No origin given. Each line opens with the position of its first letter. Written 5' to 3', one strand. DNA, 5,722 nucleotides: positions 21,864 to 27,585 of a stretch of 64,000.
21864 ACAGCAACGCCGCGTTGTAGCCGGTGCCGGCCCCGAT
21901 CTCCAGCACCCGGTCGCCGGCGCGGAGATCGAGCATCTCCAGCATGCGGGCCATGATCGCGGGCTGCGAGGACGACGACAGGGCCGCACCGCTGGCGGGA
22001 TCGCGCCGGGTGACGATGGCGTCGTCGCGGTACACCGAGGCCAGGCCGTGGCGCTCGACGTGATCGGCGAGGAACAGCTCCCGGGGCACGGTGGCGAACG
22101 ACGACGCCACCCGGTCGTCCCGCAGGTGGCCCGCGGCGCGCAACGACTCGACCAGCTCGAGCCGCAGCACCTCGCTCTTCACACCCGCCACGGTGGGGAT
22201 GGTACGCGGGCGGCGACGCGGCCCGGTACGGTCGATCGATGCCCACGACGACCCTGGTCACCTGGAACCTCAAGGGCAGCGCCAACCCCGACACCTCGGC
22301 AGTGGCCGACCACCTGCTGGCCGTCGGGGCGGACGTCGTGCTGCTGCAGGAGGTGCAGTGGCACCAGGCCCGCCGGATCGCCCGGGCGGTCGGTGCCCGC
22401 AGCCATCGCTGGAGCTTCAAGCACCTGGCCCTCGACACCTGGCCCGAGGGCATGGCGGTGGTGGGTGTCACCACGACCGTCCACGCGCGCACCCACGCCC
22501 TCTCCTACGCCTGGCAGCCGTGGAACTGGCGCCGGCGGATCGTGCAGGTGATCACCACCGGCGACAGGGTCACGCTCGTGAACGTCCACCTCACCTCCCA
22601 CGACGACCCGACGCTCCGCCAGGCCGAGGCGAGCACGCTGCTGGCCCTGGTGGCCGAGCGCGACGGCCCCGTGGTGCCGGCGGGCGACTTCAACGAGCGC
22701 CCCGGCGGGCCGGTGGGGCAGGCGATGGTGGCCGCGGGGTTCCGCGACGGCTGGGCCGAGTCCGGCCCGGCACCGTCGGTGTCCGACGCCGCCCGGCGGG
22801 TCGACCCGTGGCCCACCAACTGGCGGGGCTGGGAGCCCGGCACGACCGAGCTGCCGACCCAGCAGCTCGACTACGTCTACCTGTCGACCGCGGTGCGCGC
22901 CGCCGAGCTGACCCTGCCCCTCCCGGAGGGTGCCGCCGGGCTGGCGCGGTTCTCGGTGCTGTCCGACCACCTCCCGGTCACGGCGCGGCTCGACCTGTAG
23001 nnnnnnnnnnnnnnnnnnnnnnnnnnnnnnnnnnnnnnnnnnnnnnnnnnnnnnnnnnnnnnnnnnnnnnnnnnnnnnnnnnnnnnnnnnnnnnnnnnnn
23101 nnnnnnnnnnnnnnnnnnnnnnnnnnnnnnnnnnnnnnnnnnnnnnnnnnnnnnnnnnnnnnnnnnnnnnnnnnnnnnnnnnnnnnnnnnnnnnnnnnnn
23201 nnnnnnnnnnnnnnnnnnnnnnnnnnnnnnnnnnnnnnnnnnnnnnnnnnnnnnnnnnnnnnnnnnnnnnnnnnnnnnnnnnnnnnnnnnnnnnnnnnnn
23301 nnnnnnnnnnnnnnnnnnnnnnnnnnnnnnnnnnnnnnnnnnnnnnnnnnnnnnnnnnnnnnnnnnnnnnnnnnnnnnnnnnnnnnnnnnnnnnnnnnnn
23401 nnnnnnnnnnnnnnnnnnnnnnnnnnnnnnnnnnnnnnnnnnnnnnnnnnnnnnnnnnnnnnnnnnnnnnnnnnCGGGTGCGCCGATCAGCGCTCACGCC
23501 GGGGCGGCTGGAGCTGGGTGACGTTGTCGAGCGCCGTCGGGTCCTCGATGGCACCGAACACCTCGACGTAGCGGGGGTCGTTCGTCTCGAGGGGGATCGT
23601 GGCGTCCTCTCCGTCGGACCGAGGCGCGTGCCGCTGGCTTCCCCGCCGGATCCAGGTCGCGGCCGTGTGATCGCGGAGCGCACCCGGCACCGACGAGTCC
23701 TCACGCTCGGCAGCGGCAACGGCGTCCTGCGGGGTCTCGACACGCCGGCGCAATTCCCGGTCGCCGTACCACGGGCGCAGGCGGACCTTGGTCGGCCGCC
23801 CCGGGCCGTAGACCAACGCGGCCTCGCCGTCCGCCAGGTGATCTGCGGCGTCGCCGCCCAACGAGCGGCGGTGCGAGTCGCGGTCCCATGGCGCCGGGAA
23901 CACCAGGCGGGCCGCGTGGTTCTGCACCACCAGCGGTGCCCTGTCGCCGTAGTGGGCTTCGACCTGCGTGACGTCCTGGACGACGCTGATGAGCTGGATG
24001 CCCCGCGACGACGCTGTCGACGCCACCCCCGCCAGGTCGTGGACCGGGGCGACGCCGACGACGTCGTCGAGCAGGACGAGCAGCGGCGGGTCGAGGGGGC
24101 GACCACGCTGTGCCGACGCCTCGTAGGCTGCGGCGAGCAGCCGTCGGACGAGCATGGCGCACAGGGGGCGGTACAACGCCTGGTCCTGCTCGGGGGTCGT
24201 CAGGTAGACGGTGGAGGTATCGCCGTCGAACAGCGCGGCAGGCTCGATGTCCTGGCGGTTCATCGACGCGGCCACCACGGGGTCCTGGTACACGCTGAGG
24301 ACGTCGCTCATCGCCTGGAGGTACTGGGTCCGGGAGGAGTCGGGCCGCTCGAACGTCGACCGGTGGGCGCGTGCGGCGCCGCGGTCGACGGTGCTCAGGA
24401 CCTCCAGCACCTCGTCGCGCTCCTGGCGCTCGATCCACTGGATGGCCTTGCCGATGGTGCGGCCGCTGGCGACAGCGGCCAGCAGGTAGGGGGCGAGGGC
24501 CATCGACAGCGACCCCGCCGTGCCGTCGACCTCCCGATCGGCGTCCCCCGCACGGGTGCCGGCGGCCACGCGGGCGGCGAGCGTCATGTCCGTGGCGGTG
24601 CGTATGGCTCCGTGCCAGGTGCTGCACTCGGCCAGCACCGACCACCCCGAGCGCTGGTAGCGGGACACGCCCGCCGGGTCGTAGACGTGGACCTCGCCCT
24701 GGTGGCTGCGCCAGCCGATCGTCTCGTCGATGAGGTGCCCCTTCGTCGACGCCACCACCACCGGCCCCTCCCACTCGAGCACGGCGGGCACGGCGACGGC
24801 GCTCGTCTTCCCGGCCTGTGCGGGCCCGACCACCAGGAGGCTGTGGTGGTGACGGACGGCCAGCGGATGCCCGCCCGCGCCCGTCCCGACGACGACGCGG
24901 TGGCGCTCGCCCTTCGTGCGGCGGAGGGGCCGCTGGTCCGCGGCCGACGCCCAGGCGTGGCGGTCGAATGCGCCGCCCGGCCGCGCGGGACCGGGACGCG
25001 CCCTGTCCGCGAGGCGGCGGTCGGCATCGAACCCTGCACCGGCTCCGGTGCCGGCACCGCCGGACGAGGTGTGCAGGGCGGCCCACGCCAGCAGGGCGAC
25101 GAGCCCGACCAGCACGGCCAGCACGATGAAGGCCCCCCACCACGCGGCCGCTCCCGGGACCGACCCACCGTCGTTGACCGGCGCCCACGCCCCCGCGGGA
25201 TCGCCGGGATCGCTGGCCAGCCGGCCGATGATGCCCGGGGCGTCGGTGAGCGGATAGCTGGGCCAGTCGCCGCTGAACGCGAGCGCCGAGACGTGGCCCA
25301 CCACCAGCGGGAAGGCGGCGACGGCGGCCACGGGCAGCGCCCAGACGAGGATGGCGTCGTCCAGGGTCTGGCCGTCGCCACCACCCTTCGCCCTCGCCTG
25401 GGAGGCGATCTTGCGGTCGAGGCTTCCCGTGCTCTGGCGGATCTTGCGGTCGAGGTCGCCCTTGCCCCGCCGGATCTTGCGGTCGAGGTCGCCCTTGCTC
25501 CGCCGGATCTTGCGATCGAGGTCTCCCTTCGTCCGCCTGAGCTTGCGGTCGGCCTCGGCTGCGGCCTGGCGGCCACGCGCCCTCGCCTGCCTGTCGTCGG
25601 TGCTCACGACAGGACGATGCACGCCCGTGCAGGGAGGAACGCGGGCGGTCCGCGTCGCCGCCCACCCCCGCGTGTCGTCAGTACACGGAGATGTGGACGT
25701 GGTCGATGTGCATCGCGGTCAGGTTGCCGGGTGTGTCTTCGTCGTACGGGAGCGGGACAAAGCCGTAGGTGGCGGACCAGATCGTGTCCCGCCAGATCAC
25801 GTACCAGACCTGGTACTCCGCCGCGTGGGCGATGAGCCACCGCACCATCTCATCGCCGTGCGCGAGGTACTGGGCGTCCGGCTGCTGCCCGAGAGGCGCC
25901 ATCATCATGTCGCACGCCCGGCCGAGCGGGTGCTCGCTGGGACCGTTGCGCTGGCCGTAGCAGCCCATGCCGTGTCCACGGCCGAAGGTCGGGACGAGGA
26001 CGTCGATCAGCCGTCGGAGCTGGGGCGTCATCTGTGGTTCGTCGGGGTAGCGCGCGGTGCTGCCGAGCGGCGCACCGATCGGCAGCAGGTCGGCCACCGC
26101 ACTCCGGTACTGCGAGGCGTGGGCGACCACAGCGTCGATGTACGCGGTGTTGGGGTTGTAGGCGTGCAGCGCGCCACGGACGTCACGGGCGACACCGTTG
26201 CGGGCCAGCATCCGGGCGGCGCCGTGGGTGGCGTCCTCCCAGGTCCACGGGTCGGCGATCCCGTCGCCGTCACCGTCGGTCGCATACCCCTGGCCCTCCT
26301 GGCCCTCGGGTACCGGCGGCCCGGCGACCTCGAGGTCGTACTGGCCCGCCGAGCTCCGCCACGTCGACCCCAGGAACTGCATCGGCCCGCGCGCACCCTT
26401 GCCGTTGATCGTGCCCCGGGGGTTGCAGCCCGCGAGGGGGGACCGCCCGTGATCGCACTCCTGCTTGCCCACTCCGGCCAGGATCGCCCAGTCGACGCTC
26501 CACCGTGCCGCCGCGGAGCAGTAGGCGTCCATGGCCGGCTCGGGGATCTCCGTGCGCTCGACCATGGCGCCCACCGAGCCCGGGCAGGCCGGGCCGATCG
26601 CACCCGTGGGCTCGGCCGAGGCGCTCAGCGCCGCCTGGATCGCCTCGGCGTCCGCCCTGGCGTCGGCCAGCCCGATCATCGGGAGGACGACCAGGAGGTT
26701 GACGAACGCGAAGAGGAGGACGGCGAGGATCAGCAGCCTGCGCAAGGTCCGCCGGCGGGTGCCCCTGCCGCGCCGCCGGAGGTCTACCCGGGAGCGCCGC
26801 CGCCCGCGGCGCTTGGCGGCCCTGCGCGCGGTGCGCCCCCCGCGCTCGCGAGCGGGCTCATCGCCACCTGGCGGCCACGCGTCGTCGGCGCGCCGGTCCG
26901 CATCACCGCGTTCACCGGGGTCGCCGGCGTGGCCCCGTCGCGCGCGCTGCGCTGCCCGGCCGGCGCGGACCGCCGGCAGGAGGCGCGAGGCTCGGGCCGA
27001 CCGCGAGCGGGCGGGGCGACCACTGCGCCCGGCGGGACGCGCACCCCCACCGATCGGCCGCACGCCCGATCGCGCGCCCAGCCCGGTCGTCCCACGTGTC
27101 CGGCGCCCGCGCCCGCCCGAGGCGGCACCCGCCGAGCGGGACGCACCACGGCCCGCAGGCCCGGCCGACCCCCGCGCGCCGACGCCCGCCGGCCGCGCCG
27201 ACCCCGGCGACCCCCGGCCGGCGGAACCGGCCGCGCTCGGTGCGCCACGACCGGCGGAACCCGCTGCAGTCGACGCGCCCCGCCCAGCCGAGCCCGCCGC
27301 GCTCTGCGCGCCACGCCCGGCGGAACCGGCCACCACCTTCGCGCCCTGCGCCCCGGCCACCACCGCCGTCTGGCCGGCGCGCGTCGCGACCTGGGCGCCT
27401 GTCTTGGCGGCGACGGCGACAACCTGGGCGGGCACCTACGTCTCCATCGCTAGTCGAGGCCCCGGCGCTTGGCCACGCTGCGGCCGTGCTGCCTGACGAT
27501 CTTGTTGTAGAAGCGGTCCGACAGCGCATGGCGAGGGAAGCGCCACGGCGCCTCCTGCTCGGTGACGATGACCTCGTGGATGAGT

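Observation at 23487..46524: Tad (type IVc) pilus operon joined to a Gram-positive-type T4SS in one 23-kb co-directional gene train, with no relaxase, integrase or replication gene in view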

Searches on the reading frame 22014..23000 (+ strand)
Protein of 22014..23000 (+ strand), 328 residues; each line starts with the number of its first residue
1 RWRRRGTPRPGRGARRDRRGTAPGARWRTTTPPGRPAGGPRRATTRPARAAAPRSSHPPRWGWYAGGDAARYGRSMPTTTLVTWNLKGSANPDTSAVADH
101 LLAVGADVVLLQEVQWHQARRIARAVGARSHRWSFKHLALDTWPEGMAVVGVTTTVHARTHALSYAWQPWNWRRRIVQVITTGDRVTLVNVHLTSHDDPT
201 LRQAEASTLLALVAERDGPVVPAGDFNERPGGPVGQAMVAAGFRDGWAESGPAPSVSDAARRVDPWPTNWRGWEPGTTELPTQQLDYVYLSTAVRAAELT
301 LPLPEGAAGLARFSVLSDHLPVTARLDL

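Call 7: search_protein_families(library=pfam, proteins=[window:22014-23000:+], max_evalue=0.01)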
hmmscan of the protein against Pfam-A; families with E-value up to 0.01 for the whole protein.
window:22014-23000:+ (328 aa): 1 family
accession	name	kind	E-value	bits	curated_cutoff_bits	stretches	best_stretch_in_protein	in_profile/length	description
PF03372.29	Exo_endo_phos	-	1.2e-18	68.1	24.5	1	82-319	1-225/225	Endonuclease/Exonuclease/phosphatase family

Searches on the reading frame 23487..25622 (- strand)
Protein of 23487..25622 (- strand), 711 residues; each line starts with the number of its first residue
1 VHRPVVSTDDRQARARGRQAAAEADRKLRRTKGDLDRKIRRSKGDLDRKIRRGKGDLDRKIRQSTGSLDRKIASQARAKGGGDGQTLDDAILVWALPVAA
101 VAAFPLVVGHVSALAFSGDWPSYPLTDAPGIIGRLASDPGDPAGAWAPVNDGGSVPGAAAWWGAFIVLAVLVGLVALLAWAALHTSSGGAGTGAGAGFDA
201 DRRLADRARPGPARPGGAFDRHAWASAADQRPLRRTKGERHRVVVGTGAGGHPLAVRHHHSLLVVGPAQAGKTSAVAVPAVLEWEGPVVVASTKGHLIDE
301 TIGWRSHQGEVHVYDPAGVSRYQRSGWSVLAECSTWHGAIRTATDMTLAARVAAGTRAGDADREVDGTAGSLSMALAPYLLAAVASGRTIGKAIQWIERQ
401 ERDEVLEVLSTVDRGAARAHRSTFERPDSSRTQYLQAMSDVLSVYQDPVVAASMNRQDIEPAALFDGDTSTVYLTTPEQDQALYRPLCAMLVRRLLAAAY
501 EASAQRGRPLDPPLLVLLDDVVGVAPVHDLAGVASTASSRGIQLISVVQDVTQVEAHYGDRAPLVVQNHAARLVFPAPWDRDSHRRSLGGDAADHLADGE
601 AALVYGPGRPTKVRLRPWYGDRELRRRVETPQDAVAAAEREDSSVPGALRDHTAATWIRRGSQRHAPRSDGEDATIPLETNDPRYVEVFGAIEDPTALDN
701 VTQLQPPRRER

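Call 5: search_protein_families(library=pfam, proteins=[window:23487-25622:-], max_evalue=0.01)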
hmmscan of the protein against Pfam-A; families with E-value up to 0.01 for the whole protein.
window:23487-25622:- (711 aa): 3 families
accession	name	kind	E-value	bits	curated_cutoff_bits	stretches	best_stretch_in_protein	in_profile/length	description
PF02534.20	T4SS-DNA_transf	-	1.3e-20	74.2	20.1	1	246-582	31-373/468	Type IV secretory system Conjugative DNA transfer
PF12696.13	TraG-D_C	-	3e-07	30.8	22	1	513-575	1-64/126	TraM recognition site of TraD and TraG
PF10412.15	TrwB_AAD_bind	-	0.0031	16.9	20.5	1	469-576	205-309/387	Type IV secretion-system coupling protein DNA-binding domain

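Call 33: search_protein_families(library=ncbifam, proteins=[window:23487-25622:-], max_evalue=0.01)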
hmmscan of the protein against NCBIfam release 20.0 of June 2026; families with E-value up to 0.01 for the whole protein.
window:23487-25622:- (711 aa): 5 families
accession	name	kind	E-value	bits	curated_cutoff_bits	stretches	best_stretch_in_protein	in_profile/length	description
NF045973.1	conju_CD1115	equivalog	4.7e-19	68.6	250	1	259-574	24-354/442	VirD4-like conjugal transfer protein, CD1115 family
NF010450.0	PRK13876.1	subfamily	1.6e-16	59.7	674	2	417-587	306-474/667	IncP-type conjugal transfer protein TraG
NF010453.0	PRK13880.1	subfamily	6e-16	57.7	586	2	416-557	336-482/630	conjugal transfer coupling protein TraG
NF010472.0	PRK13897.1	equivalog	5.8e-08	31.7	728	1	224-318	126-218/657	type IV secretion system component VirD4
NF010424.0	PRK13850.1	equivalog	9.5e-07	27.4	681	1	259-561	140-438/670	type IV secretion system ATPase VirD4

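Call 81: find_homologous_proteins(query=window:23487-25622:-, max_evalue=1e-10)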
Query window:23487-25622:- (711 aa): 124 proteins with E <= 1e-10 among 8000 candidates; the best 120 are listed.
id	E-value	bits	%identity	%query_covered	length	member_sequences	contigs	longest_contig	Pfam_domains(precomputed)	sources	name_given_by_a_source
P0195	0.0e+0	1559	100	99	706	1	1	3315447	PF02534.21,PF12696.14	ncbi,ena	-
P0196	0.0e+0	1199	80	96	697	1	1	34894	PF02534.21,PF12696.14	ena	-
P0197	4.3e-226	771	56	96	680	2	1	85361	PF10412.16,PF02534.21,PF12696.14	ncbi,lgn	-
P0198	1.1e-221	756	57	93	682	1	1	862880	PF02534.21,PF12696.14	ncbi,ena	-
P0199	4.4e-219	747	53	98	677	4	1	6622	PF02534.21,PF12696.14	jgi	-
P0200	1.5e-213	729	54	98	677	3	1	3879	PF02534.21,PF12696.14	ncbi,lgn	-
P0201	2.0e-212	725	53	96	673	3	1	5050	PF02534.21,PF12696.14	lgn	-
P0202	9.8e-211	720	54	97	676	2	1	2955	PF02534.21,PF12696.14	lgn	-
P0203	6.3e-209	714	53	96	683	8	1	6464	PF02534.21,PF12696.14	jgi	jgi:type IV secretion system protein VirD4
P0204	1.5e-207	709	55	89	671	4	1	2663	PF02534.21,PF12696.14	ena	-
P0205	5.5e-207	707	52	97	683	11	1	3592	PF02534.21,PF12696.14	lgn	-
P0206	6.3e-207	707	52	97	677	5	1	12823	PF02534.21,PF12696.14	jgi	-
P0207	1.8e-205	702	52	97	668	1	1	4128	PF02534.21,PF12696.14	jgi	jgi:type IV secretion system protein VirD4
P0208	5.1e-204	698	52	95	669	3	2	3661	PF02534.21,PF12696.14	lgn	-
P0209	9.7e-204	697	52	95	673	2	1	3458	PF02534.21,PF12696.14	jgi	jgi:type IV secretion system protein VirD4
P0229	2.6e-187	642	50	98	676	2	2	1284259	PF02534.21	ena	-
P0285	4.8e-121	423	41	79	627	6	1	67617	PF10412.16,PF02534.21,PF12696.14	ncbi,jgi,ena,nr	ncbi:MAG TPA: type IV secretory system conjugative DNA transfer family protein [Acidimicrobiales bac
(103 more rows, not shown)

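Call 82: find_encoding_contigs(protein=P0285, flank=10000, max_places=1)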
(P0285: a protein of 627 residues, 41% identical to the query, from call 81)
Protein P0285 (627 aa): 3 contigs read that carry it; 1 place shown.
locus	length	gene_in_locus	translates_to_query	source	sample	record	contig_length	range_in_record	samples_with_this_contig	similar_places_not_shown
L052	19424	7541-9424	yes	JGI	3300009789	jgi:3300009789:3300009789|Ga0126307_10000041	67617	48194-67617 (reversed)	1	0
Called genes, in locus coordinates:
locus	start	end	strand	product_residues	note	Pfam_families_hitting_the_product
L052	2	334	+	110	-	?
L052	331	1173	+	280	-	PF01061:ABC2_membrane, PF12698:ABC2_membrane_3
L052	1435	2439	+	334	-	PF21338:Top1B_N_bact, PF01028:Topoisom_I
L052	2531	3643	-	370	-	PF03741:TerC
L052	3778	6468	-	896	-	PF01326:PPDK_N, PF00391:PEP-utilizers, PF02896:PEP-utilizers_C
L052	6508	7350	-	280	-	PF08241:Methyltransf_11, PF08242:Methyltransf_12, PF13649:Methyltransf_25, PF13847:Methyltransf_31 (faint)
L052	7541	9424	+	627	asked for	PF02534:T4SS-DNA_transf, PF10412:TrwB_AAD_bind (weak), PF12696:TraG-D_C (weak)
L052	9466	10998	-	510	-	PF00890:FAD_binding_2 (weak), PF01266:DAO (weak), PF01494:FAD_binding_3 (weak), PF01946:Thi4 (faint), PF07992:Pyr_redox_2 (faint), PF01593:Amino_oxidase, PF13450:NAD_binding_8, PF13738:Pyr_redox_3 (weak), +1 more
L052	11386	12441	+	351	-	PF00005:ABC_tran, PF13304:AAA_21 (weak), PF13732:DrrA1-3_C (weak)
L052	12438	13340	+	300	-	PF01061:ABC2_membrane, PF12698:ABC2_membrane_3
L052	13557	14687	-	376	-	PF02557:VanY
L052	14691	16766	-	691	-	PF04610:TrbL (faint)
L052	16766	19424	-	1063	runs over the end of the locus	PF12846:AAA_10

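Call 83: find_encoding_contigs(protein=P0229, flank=10000, max_places=1)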
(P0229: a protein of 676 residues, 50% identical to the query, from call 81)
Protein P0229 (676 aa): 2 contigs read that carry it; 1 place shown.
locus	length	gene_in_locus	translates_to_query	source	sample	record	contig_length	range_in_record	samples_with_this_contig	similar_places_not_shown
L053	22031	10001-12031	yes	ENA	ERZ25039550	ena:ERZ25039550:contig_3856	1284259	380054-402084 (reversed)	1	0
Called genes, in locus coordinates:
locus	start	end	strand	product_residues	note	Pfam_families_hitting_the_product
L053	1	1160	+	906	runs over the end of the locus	-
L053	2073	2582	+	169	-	-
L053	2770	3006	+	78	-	-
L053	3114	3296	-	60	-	-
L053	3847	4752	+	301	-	-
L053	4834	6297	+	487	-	PF12846:AAA_10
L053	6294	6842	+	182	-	-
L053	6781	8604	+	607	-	PF04610:TrbL (weak)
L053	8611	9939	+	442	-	PF01464:SLT, PF26571:VldE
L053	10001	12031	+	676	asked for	PF02534:T4SS-DNA_transf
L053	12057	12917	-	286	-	PF03372:Exo_endo_phos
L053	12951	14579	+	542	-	PF01135:PCMT, PF13649:Methyltransf_25 (weak)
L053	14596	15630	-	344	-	PF01118:Semialdhyde_dh, PF02774:Semialdhyde_dhC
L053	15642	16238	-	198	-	PF13302:Acetyltransf_3, PF00583:Acetyltransf_1 (weak), PF13523:Acetyltransf_8 (faint), PF08445:FR47 (weak)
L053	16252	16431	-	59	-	PF01842:ACT (weak), PF13840:ACT_7, PF22468:ACT_9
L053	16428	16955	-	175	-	PF01842:ACT, PF22468:ACT_9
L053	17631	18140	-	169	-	PF13560:HTH_31, PF01381:HTH_3, PF13443:HTH_26 (faint), PF21179:BldD-like_C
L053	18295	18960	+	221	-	PF00254:FKBP_C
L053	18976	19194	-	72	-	-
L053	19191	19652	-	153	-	-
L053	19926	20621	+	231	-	PF02737:3HCDH_N, PF00725:3HCDH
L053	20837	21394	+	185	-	-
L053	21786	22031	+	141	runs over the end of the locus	PF03588:Leu_Phe_trans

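Call 86: search_solved_structures(query=window:23487-25622:-, max_evalue=0.01)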
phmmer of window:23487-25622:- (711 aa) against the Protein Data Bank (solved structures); distinct sequences matched with E-value up to 0.01: 0.

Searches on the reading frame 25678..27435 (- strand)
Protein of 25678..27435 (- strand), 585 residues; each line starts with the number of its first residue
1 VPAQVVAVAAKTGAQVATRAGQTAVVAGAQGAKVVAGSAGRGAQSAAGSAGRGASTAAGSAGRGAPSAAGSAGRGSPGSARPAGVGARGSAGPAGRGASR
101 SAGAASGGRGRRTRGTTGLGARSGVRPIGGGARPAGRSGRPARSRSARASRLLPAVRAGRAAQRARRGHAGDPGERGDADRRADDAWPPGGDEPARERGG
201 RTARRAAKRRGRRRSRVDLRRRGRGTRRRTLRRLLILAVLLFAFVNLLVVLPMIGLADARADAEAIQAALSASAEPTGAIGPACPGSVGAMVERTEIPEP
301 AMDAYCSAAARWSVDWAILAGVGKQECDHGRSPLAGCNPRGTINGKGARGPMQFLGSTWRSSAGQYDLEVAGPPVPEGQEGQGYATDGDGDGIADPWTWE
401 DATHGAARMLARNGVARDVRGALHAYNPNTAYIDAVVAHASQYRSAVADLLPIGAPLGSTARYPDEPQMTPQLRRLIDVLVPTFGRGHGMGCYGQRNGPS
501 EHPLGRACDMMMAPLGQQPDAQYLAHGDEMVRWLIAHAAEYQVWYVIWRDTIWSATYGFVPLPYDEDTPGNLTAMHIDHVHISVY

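Call 5: search_protein_families(library=pfam, proteins=[window:25678-27435:-], max_evalue=0.01)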
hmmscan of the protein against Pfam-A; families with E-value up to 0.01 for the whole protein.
window:25678-27435:- (585 aa): 1 family
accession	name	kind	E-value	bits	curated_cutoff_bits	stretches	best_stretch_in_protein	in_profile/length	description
PF13406.11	SLT_2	-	0.00048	19.9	24.3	1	383-428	168-214/292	Transglycosylase SLT domain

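Call 33: search_protein_families(library=ncbifam, proteins=[window:25678-27435:-], max_evalue=0.01)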
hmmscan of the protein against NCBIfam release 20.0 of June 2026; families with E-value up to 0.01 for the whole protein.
window:25678-27435:- (585 aa): 0 families

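Call 85: search_solved_structures(query=window:25678-27435:-, max_evalue=1)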
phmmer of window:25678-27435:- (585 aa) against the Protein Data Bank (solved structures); distinct sequences matched with E-value up to 1: 2.
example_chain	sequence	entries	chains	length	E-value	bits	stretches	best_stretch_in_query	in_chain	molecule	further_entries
9flh_AA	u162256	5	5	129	0.019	16.7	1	494-584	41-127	LysM domain-containing protein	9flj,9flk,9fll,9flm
9fln_A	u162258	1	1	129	0.47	12.1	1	494-584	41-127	LysM domain-containing protein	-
